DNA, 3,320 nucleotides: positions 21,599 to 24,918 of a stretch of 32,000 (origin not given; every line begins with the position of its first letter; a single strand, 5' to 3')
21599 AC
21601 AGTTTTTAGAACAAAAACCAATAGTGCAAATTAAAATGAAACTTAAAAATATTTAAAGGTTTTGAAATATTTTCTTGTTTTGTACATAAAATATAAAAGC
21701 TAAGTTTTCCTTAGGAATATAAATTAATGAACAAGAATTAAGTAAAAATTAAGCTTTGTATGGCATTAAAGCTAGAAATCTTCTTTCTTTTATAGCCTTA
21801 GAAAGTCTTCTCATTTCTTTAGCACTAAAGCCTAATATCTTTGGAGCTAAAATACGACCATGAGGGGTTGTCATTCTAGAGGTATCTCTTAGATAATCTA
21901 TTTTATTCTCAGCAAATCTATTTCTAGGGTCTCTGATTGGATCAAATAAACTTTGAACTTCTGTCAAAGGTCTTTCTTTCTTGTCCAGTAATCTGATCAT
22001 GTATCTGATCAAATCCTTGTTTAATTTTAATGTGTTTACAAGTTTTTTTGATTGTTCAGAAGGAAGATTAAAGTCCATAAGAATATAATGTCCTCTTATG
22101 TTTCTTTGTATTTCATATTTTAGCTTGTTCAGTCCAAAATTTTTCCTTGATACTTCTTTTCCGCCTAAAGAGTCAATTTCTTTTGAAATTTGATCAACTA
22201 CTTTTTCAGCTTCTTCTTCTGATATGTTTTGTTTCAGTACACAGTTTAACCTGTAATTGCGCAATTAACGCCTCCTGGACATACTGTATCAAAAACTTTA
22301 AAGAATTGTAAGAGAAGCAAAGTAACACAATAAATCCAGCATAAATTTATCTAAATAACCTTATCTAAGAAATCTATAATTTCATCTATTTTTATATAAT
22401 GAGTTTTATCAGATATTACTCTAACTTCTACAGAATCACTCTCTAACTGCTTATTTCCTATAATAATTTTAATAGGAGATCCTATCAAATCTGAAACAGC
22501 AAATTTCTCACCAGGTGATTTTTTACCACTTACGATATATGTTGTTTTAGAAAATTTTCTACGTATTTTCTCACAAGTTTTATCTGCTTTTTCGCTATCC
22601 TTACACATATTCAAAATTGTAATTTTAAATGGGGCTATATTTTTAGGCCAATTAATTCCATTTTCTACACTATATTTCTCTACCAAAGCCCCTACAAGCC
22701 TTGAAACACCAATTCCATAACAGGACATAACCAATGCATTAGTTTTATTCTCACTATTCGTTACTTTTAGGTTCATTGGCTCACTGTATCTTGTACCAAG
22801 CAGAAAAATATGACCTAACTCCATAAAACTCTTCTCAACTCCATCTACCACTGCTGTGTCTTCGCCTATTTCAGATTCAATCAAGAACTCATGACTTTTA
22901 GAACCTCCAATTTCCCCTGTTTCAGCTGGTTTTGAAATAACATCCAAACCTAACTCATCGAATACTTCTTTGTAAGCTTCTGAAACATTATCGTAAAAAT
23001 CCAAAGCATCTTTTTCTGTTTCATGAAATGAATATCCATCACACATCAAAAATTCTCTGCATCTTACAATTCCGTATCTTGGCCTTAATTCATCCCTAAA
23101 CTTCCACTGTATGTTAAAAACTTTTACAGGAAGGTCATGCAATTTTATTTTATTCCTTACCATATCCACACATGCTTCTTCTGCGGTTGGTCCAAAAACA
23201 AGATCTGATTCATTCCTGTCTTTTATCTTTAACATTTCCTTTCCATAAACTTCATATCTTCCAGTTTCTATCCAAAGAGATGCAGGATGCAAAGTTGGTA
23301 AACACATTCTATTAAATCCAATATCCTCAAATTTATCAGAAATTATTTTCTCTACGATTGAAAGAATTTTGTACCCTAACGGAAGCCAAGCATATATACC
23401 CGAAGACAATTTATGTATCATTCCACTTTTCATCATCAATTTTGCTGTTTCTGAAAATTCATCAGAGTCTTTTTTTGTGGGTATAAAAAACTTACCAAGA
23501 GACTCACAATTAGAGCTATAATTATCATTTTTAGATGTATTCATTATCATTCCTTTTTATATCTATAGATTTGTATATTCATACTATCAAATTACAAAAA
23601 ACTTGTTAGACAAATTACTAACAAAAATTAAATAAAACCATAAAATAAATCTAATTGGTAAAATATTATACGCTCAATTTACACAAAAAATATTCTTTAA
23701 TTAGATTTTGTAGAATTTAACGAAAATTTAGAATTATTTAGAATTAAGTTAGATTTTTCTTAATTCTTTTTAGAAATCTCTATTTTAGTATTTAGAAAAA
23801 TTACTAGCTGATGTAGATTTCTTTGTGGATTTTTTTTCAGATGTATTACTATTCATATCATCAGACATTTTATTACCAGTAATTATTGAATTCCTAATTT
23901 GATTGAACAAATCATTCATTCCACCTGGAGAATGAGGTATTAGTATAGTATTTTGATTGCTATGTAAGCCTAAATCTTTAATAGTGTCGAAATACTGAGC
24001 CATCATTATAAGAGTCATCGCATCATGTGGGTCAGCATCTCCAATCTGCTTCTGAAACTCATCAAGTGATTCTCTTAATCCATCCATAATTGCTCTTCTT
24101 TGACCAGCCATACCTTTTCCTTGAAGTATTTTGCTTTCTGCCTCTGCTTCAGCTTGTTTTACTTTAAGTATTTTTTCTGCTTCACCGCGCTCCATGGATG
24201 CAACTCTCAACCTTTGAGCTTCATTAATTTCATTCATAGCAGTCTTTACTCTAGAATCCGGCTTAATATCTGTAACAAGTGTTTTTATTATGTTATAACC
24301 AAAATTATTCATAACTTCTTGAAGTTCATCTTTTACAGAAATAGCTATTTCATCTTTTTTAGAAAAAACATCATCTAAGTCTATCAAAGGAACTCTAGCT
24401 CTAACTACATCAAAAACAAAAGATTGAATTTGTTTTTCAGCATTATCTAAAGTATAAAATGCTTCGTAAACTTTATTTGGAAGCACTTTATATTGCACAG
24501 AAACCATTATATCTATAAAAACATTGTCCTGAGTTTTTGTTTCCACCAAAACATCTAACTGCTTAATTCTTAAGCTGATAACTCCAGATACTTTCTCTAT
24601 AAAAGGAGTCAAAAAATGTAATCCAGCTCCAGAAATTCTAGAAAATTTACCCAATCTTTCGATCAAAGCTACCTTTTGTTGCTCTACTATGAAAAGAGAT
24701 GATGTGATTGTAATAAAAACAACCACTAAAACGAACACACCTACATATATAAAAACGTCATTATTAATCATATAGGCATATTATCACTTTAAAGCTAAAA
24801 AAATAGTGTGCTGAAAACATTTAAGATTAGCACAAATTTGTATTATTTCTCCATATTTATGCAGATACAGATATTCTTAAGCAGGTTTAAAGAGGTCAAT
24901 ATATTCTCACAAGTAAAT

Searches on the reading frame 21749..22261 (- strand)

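Call 7: search_protein_families(library=pfam, proteins=[window:21749-22261:-], max_evalue=0.001)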
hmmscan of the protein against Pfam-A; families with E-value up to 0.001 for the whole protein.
window:21749-22261:- (170 aa): 2 families
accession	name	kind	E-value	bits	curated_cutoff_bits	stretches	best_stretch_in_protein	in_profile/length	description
PF01250.22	Ribosomal_S6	-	4.9e-20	72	27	1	2-89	1-88/90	Ribosomal protein S6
PF01084.26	Ribosomal_S18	-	1.1e-06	29.1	21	1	128-166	14-52/52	Ribosomal protein S18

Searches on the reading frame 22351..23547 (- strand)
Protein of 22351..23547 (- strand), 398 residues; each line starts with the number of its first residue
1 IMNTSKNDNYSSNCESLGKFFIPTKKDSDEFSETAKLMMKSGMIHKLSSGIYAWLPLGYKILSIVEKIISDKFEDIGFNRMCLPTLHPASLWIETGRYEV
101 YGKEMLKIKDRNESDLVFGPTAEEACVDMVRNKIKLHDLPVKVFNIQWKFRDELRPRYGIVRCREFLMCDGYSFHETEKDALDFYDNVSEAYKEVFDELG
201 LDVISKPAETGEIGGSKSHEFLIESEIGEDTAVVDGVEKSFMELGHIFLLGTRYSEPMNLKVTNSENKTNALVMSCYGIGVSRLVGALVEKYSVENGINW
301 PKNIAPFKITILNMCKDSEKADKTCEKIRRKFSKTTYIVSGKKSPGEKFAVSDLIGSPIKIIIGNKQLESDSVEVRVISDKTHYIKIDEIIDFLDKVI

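Call 7: search_protein_families(library=pfam, proteins=[window:22351-23547:-], max_evalue=0.001)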
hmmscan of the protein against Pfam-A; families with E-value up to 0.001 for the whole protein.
window:22351-23547:- (398 aa): 2 families
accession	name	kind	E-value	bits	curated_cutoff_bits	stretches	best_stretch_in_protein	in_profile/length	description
PF00587.30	tRNA-synt_2b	-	3.6e-32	112.3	29.3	1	107-292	2-179/179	tRNA synthetase class II core domain (G, H, P, S and T)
PF03129.25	HGTP_anticodon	-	1.6e-09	38.2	21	1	311-395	4-92/94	Anticodon binding domain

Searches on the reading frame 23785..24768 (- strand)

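Call 7: search_protein_families(library=pfam, proteins=[window:23785-24768:-], max_evalue=0.001)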
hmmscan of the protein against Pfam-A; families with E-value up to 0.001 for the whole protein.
window:23785-24768:- (327 aa): 1 family
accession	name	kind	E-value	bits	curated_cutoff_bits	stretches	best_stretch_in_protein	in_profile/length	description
PF01145.31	Band_7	-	6.8e-35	121.1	23.6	1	26-199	1-176/176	SPFH domain / Band 7 family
